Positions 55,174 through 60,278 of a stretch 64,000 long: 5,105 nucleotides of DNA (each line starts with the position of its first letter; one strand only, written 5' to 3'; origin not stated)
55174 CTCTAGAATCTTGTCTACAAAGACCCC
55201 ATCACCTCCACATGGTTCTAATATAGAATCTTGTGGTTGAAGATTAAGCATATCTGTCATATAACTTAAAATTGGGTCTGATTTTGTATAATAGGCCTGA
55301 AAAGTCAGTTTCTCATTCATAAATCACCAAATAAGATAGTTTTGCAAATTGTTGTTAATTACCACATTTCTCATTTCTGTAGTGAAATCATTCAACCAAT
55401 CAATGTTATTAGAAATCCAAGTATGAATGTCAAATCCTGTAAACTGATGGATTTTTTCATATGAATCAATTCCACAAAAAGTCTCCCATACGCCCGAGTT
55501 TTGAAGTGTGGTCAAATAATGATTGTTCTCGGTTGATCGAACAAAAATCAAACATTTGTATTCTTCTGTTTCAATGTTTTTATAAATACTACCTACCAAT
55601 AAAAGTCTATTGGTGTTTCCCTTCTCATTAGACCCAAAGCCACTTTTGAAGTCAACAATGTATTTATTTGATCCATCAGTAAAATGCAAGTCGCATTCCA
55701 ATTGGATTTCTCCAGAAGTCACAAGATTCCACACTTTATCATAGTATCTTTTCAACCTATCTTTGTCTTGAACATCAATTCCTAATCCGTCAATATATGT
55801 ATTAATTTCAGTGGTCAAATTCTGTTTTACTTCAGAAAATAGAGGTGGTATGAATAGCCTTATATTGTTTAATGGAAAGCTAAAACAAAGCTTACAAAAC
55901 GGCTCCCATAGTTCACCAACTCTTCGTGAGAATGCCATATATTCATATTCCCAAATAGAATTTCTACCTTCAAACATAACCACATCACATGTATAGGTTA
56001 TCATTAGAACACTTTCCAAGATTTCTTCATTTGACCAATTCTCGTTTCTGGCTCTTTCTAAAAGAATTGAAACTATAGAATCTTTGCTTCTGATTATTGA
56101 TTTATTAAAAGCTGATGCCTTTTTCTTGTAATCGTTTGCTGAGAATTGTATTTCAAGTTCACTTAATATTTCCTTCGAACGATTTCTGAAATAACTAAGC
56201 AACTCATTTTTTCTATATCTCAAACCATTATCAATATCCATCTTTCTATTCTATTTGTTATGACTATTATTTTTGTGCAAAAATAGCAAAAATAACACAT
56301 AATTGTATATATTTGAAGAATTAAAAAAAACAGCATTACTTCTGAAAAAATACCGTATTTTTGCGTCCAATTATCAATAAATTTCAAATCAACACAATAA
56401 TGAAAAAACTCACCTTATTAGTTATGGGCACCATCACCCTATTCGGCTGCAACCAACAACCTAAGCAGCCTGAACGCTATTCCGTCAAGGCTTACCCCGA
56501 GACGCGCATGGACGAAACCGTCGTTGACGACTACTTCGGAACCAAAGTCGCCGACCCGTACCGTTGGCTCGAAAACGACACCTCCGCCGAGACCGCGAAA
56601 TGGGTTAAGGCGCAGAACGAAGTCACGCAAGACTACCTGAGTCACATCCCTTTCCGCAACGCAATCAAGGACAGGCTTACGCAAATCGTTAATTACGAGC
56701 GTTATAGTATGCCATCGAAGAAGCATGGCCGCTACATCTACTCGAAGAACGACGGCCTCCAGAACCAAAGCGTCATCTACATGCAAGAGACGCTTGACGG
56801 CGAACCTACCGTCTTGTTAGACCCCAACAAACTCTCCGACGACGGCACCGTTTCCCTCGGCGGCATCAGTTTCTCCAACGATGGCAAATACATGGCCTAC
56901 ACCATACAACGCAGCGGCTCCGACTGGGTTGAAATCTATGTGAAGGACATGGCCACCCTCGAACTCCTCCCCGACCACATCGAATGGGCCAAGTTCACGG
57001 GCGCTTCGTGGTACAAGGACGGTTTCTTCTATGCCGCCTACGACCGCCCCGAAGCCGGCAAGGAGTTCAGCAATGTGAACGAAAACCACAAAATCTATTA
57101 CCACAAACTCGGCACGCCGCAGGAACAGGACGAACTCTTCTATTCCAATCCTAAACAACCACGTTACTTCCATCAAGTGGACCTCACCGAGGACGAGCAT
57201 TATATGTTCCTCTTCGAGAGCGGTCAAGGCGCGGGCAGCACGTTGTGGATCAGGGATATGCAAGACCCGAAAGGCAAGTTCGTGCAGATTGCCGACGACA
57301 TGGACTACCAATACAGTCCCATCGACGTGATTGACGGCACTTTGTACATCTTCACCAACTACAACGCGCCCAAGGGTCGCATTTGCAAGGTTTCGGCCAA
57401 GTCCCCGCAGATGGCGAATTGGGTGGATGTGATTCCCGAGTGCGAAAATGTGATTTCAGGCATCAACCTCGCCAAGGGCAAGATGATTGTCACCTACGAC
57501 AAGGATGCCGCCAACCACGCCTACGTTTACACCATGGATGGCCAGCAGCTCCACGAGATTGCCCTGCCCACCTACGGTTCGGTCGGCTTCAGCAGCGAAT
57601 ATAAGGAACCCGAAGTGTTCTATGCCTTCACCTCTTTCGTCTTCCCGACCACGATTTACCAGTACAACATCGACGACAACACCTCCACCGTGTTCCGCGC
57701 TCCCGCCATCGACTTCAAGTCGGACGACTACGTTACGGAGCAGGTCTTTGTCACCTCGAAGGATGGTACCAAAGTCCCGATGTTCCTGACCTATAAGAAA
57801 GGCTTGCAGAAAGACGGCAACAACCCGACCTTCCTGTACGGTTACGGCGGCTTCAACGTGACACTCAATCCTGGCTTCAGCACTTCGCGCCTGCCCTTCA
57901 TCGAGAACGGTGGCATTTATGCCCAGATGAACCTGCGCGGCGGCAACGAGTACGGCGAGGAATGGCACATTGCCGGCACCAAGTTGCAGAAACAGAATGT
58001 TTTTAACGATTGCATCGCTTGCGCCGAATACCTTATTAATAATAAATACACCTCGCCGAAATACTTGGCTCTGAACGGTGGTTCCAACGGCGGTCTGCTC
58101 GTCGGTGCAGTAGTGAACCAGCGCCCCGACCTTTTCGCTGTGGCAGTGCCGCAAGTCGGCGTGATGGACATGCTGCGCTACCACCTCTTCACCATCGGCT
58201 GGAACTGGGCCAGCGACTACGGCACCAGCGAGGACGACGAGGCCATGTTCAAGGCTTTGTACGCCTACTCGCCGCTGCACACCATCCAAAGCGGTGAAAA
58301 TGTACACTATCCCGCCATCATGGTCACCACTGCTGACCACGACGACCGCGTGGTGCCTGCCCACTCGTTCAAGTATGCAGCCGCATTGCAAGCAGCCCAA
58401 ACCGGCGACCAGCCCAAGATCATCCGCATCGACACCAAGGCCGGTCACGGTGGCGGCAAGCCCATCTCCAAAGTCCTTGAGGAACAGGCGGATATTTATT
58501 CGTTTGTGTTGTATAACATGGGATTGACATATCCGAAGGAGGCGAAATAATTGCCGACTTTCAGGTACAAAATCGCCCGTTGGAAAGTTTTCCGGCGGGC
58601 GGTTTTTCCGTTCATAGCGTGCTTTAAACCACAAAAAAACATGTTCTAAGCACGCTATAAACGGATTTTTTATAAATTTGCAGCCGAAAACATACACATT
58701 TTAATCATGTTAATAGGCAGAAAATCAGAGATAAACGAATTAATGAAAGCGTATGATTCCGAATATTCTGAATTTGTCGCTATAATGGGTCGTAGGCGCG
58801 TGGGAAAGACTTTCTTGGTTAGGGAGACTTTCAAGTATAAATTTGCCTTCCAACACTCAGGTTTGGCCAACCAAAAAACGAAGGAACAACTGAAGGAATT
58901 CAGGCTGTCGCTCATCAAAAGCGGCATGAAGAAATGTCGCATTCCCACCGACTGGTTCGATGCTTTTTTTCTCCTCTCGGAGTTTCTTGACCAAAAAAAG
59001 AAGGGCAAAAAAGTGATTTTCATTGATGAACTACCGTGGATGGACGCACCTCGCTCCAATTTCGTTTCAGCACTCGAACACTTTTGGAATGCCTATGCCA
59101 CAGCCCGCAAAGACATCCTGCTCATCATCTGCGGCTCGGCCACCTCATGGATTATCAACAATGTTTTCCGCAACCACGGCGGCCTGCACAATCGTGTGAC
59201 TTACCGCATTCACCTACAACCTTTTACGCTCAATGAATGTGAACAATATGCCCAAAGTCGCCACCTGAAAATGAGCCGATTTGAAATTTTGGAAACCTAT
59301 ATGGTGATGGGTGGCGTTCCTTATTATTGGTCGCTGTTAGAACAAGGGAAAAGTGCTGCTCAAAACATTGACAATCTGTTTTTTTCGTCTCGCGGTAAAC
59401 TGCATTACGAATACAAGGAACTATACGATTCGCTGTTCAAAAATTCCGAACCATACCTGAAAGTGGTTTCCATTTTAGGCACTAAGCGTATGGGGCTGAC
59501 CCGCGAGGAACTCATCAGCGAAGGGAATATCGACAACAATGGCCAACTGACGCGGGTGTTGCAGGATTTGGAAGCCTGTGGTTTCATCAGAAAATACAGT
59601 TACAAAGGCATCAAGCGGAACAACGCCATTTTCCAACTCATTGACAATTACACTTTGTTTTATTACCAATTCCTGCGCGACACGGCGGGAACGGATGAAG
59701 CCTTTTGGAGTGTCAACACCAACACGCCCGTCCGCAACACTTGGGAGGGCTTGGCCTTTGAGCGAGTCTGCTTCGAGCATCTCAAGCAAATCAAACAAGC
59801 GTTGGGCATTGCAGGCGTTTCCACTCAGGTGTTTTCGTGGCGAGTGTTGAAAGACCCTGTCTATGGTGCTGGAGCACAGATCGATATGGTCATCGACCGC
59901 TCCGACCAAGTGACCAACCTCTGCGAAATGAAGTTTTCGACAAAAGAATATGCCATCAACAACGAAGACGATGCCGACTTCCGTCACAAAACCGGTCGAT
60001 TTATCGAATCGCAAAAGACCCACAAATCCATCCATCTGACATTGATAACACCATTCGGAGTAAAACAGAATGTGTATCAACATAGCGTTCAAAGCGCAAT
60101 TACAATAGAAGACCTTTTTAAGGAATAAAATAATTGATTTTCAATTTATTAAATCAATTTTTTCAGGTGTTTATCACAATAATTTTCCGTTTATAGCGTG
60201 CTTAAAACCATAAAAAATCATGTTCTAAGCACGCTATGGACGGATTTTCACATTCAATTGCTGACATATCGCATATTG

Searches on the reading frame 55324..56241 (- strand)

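Call 3: search_protein_families(library=pfam, proteins=[window:55324-56241:-], max_evalue=0.01)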
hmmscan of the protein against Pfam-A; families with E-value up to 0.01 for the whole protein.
window:55324-56241:- (305 aa): 0 families

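Call 22: search_protein_families(library=padloc, proteins=[window:55324-56241:-], max_evalue=0.01)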
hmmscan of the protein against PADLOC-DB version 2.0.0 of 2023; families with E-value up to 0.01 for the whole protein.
window:55324-56241:- (305 aa): 1 family
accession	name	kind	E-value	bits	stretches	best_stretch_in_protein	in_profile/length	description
PDLC03405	REase_II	-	3.6e-86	287.4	1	10-305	12-310/310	Type II restriction enzyme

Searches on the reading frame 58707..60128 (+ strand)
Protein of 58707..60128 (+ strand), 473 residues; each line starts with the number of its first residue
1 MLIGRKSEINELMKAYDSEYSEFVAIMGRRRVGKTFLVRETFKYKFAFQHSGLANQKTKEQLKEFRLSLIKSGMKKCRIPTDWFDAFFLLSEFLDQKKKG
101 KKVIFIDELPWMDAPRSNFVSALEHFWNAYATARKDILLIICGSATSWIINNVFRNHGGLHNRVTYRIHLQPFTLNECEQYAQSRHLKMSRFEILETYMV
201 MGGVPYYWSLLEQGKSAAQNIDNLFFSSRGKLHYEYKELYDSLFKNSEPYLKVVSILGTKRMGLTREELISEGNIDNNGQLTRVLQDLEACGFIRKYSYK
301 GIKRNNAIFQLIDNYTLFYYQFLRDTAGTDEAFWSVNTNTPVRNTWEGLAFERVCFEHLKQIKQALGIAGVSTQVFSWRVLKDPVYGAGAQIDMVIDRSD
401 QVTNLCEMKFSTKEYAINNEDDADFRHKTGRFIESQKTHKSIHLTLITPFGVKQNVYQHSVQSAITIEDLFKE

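Call 3: search_protein_families(library=pfam, proteins=[window:58707-60128:+], max_evalue=0.01)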
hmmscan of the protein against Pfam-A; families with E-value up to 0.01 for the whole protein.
window:58707-60128:+ (473 aa): 4 families
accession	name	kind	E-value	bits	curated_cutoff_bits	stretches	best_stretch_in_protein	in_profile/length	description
PF01637.24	ATPase_2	-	2.1e-15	57.6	33.2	1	5-207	4-221/225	ATPase domain predominantly from Archaea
PF13173.12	AAA_14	-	1.4e-08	35.2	27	1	22-177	3-127/129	AAA domain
PF13191.12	AAA_16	-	5e-06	27.5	32.6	1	2-123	2-155/167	AAA ATPase domain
PF13401.12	AAA_22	-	0.00035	21.3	27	1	21-144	5-123/130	AAA domain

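Call 22: search_protein_families(library=padloc, proteins=[window:58707-60128:+], max_evalue=0.01)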
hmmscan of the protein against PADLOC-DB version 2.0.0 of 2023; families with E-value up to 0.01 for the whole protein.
window:58707-60128:+ (473 aa): 8 families
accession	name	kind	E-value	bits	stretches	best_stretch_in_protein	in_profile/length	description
PDLC04984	PDC-S27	-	3.9e-201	667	1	2-471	4-473/474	-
PDLC04985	PDC-S27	-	4.8e-12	43.6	1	3-436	7-439/484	-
PDLC04787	PDC-S01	-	4.1e-08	30.5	1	2-218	10-196/412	-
PDLC04789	PDC-S01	-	6.9e-06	23.3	1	20-74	16-71/375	-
PDLC04791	PDC-S01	-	0.00024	17.9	1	6-151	4-127/395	-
PDLC04788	PDC-S01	-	0.0011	15.9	1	8-178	6-150/448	-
PDLC04792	PDC-S01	-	0.0014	15.3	0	9-47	6-45/452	-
PDLC04786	PDC-S01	-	0.0049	13.7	0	9-62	8-59/439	-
